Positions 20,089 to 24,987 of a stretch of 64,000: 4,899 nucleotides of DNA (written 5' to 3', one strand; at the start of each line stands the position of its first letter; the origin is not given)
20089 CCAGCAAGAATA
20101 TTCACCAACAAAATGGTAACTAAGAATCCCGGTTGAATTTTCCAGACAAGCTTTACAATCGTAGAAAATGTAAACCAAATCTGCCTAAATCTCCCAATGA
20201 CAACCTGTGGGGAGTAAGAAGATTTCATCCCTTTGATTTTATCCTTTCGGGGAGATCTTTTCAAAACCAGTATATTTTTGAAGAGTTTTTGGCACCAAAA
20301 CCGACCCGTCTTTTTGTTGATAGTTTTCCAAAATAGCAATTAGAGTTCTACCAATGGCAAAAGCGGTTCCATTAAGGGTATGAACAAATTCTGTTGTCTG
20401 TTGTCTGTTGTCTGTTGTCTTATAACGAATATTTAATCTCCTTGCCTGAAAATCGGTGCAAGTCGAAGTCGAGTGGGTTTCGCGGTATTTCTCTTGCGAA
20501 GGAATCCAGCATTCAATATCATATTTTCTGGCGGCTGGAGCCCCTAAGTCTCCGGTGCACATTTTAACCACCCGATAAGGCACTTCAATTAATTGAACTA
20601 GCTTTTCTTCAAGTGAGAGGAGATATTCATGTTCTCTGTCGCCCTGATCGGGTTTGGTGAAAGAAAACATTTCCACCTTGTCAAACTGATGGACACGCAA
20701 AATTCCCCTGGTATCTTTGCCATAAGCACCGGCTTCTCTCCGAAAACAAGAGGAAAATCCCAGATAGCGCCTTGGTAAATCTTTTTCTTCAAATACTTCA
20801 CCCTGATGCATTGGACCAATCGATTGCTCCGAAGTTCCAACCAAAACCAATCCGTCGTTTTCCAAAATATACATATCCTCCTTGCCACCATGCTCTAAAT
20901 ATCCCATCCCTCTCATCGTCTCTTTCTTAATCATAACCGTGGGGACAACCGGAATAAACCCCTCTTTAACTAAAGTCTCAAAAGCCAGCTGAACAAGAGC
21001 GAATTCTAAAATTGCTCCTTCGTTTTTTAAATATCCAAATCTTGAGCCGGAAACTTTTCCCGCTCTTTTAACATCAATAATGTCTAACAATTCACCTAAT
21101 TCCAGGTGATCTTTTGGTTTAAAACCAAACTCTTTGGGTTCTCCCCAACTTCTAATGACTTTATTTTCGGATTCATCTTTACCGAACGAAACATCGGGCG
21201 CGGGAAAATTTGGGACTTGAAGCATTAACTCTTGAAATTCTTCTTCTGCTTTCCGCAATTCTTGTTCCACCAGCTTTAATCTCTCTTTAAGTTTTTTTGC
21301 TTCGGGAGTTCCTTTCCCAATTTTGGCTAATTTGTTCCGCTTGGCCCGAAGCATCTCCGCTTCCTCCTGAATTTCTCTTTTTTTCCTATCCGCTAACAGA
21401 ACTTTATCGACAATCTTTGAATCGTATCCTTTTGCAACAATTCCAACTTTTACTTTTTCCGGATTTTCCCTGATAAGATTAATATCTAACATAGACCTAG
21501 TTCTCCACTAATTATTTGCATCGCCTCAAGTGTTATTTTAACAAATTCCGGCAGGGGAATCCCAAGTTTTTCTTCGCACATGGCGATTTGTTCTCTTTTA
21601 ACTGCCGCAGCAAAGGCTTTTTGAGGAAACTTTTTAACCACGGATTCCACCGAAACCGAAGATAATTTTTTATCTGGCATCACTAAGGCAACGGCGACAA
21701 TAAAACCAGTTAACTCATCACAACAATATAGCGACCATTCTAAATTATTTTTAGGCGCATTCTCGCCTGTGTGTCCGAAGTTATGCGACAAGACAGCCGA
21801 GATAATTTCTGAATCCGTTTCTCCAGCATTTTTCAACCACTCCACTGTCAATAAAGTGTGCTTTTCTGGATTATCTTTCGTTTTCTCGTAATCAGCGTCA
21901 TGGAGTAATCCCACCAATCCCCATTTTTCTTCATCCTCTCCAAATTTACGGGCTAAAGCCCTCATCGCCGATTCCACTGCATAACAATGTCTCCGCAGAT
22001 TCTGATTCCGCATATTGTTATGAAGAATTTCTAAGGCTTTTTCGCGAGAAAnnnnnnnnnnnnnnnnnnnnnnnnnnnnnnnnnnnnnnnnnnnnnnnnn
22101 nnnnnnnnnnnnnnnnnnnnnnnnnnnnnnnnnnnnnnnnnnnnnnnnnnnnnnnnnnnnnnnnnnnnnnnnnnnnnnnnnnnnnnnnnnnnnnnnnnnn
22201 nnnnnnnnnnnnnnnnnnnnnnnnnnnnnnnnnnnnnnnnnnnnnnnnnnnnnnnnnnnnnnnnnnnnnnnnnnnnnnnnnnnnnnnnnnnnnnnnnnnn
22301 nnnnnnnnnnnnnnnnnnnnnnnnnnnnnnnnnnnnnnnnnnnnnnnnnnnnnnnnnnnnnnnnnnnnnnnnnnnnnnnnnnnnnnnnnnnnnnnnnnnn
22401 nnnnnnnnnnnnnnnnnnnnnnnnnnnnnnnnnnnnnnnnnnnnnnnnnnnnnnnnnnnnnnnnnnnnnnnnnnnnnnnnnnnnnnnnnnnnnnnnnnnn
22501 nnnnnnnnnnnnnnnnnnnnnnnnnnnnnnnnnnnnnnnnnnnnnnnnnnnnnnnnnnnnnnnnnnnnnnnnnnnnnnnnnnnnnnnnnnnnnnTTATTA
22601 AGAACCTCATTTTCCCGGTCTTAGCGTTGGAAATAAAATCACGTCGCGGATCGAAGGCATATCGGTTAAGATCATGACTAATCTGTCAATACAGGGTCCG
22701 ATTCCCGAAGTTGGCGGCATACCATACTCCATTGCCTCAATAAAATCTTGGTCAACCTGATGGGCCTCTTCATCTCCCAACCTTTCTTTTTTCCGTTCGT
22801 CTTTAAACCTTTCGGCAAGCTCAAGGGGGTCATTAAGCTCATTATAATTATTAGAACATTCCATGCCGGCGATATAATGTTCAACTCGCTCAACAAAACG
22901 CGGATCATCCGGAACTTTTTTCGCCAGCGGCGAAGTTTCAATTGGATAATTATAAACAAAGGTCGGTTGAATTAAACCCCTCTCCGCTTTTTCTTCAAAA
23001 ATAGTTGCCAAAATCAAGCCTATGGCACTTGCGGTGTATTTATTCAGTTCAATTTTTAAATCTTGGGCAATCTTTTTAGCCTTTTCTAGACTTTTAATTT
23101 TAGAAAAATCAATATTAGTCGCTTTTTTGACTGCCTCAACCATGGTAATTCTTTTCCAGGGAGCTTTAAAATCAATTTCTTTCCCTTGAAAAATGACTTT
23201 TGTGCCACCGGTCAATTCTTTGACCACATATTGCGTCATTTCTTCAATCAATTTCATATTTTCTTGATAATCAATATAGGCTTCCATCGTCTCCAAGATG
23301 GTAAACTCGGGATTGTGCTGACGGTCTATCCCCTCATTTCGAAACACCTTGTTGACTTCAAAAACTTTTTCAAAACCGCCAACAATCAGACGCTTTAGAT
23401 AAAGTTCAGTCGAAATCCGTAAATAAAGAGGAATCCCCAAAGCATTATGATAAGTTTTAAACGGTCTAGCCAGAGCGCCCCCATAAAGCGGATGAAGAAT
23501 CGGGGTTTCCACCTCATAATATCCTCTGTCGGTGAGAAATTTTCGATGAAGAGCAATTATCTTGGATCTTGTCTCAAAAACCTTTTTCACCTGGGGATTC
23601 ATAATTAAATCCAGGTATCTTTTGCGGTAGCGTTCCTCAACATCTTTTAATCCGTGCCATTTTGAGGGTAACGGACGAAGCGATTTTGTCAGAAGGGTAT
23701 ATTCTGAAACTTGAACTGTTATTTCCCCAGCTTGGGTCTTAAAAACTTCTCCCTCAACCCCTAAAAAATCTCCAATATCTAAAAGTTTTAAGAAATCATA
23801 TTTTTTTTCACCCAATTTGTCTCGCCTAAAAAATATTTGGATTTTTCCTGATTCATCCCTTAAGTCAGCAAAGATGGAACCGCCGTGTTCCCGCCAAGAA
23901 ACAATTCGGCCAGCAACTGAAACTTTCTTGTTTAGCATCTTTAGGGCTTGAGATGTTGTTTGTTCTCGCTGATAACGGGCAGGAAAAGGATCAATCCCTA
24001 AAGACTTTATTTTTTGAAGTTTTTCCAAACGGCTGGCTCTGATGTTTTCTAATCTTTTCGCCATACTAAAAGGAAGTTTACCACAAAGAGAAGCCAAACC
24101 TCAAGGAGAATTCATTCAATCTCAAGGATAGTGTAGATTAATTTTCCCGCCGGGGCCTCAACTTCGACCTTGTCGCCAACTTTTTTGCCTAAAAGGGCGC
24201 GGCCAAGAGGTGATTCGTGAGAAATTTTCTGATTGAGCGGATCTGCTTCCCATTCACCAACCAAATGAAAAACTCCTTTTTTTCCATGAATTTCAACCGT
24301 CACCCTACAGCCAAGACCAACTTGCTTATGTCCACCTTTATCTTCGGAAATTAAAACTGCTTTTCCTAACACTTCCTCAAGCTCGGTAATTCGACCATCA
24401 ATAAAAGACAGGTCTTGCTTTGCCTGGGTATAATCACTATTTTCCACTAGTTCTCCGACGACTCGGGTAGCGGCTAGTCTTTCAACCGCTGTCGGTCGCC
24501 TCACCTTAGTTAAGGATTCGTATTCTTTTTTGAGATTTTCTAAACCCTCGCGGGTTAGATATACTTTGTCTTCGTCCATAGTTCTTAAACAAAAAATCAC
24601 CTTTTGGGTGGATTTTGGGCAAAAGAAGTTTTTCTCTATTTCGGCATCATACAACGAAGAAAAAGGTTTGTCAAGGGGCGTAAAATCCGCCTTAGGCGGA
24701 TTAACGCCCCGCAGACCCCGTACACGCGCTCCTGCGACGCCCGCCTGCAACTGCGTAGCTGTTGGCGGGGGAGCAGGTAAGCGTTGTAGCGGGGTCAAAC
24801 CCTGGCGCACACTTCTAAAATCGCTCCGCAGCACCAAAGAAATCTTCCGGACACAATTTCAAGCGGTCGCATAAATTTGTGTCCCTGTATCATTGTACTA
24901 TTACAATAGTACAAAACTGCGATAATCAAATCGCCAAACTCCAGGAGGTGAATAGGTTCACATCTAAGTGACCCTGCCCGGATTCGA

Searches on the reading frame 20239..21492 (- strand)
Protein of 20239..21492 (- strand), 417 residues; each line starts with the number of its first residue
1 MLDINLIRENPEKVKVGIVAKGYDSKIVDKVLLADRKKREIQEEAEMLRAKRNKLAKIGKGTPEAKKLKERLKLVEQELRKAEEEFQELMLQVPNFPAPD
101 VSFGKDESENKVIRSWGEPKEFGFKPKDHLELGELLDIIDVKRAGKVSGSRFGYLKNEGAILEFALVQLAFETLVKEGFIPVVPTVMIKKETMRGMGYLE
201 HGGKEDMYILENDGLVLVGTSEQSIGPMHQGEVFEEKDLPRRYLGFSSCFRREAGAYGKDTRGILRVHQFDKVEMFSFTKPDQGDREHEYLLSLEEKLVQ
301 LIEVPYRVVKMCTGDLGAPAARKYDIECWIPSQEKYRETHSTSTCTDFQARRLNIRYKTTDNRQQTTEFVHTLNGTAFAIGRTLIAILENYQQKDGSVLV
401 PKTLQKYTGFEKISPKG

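Call 20: search_protein_families(library=pfam, proteins=[window:20239-21492:-])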
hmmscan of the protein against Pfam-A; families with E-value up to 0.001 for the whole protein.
window:20239-21492:- (417 aa): 2 families
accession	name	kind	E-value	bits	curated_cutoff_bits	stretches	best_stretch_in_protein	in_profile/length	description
PF00587.30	tRNA-synt_2b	-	1.1e-35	123.7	29.3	1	212-391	7-179/179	tRNA synthetase class II core domain (G, H, P, S and T)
PF02403.27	Seryl_tRNA_N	-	1.7e-18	67.2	28.2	1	1-97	1-108/108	Seryl-tRNA synthetase N-terminal domain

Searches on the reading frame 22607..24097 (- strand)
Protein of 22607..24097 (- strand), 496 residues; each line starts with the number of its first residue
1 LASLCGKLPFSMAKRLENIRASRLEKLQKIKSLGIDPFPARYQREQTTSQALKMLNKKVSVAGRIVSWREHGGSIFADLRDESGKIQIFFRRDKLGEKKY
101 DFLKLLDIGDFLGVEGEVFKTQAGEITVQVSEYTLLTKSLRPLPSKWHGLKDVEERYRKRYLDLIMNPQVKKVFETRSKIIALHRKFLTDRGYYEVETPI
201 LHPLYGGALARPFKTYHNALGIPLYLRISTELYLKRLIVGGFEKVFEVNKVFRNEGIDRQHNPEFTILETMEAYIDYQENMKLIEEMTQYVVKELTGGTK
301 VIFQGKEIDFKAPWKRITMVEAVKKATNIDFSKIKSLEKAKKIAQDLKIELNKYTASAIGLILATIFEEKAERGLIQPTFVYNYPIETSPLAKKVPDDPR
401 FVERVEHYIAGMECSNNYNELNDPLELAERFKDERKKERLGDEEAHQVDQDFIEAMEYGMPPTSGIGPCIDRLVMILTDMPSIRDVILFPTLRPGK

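Call 22: search_protein_families(library=pfam, proteins=[window:22607-24097:-])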
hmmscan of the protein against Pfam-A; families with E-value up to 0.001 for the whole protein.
window:22607-24097:- (496 aa): 3 families
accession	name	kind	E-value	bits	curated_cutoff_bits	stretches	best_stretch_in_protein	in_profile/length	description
PF00152.25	tRNA-synt_2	-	3.4e-88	296.1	25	1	153-492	2-307/308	tRNA synthetases class II (D, K and N)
PF01336.31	tRNA_anti-codon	-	6.9e-18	64.8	27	1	59-136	1-75/75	OB-fold nucleic acid binding domain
PF01409.25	tRNA-synt_2d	-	2e-05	24.6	19.8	1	244-318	104-177/246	tRNA synthetases class II core domain (F)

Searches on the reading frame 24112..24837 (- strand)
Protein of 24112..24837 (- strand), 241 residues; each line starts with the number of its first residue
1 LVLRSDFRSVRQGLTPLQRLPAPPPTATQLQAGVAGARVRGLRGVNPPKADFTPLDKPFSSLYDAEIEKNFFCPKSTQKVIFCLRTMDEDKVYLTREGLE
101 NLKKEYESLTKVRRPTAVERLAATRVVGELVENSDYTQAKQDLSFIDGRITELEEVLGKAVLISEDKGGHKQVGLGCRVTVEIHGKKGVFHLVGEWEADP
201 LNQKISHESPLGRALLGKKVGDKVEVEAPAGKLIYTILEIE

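Call 22: search_protein_families(library=pfam, proteins=[window:24112-24837:-])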
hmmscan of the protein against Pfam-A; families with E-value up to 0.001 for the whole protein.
window:24112-24837:- (241 aa): 2 families
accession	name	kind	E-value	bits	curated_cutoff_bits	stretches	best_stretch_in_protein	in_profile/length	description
PF01272.25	GreA_GreB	-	3.1e-25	88.4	26.9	1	170-241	3-76/77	Transcription elongation factor, GreA/GreB, C-term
PF03449.20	GreA_GreB_N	-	1.9e-20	73.3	24.5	1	92-161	1-70/71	Transcription elongation factor, N-terminal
